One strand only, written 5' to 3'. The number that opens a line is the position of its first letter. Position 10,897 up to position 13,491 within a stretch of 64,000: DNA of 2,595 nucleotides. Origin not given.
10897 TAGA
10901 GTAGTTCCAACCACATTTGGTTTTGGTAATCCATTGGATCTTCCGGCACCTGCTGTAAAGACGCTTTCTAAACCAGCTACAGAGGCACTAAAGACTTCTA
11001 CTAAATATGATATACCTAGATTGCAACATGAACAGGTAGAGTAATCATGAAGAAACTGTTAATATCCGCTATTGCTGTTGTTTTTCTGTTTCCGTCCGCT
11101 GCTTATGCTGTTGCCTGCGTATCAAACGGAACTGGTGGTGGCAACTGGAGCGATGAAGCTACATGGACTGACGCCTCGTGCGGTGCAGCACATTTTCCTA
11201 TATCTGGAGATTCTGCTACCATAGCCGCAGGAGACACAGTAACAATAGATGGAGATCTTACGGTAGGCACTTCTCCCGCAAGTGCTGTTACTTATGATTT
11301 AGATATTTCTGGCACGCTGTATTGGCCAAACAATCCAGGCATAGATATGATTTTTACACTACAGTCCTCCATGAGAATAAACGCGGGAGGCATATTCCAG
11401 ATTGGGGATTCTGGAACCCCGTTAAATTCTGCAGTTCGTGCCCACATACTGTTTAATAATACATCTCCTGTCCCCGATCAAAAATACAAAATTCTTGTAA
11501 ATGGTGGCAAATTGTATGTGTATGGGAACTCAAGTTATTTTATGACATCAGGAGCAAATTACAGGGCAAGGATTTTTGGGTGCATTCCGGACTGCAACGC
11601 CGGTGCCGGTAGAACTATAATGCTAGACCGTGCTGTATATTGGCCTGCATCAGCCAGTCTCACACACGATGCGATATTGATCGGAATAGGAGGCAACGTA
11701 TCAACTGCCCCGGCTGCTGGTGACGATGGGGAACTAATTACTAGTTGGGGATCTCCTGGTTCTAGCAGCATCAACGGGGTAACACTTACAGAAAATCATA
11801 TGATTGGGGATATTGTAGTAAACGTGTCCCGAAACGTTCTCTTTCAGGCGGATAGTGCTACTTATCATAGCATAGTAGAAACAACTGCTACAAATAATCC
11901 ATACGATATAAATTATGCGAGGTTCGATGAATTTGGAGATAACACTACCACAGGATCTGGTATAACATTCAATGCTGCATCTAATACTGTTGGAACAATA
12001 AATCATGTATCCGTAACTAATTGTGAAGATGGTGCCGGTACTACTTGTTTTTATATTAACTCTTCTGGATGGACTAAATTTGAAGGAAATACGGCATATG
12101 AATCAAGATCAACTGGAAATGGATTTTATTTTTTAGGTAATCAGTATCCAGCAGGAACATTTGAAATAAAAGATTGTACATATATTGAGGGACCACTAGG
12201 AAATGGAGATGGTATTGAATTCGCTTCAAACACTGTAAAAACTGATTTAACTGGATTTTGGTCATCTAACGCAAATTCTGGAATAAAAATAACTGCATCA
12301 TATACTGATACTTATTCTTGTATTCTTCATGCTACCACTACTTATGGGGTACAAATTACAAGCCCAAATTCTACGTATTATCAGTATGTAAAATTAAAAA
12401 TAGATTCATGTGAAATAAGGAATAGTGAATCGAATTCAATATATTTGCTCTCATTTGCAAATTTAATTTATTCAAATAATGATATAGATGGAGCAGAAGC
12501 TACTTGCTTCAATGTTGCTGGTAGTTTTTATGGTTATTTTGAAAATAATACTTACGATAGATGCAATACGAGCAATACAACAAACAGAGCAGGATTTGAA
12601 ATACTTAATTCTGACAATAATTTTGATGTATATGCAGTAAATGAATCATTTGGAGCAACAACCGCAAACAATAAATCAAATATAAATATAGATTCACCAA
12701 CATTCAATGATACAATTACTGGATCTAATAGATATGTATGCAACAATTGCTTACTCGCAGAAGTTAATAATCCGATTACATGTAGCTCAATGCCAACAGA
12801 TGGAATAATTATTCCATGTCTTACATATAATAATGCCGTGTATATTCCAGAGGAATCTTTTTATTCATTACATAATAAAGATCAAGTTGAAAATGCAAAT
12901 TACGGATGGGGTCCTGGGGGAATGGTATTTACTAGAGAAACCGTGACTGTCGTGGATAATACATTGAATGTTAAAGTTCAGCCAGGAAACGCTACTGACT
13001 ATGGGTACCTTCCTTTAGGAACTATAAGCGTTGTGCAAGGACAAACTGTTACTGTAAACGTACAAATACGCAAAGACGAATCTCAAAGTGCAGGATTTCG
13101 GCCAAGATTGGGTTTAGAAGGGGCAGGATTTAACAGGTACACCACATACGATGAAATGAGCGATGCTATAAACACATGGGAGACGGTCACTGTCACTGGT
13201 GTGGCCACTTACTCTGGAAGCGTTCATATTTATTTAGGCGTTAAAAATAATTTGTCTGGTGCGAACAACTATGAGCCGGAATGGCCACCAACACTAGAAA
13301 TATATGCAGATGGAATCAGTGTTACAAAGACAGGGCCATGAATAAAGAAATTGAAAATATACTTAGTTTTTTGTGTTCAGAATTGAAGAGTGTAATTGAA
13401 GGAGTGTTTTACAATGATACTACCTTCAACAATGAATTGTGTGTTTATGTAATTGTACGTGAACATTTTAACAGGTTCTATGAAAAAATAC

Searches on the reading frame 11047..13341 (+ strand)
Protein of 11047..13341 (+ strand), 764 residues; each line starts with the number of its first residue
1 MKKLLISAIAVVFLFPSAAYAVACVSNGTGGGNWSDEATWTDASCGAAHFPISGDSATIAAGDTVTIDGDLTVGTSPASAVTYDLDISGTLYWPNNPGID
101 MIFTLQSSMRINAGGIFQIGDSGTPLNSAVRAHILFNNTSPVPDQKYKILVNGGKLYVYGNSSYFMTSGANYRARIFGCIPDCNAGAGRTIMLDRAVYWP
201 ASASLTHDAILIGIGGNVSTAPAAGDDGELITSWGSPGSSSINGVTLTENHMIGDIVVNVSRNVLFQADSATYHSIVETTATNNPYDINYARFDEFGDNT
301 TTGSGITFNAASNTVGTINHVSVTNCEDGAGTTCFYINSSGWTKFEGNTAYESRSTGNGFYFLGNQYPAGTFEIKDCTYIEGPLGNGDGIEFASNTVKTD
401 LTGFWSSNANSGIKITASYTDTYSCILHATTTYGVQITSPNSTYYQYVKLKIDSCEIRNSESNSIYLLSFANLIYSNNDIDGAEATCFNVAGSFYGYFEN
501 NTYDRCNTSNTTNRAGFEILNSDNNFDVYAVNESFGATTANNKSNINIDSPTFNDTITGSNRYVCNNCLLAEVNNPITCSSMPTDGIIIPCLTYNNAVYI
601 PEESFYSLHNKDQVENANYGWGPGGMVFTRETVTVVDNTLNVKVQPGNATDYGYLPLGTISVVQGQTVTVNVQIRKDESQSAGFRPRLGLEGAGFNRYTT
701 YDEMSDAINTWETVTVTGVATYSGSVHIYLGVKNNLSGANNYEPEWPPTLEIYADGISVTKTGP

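Call 19: search_protein_families(library=pfam, proteins=[window:11047-13341:+], max_evalue=0.001)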
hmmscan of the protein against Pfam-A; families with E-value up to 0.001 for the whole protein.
window:11047-13341:+ (764 aa): 2 families
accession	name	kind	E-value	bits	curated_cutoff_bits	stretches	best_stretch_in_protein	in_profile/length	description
PF10162.14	G8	-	1.2e-05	25.6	22.9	1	50-162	7-115/124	G8 domain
PF02018.23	CBM_4_9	-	0.00042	21.1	25.9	1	615-717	10-115/136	Carbohydrate binding domain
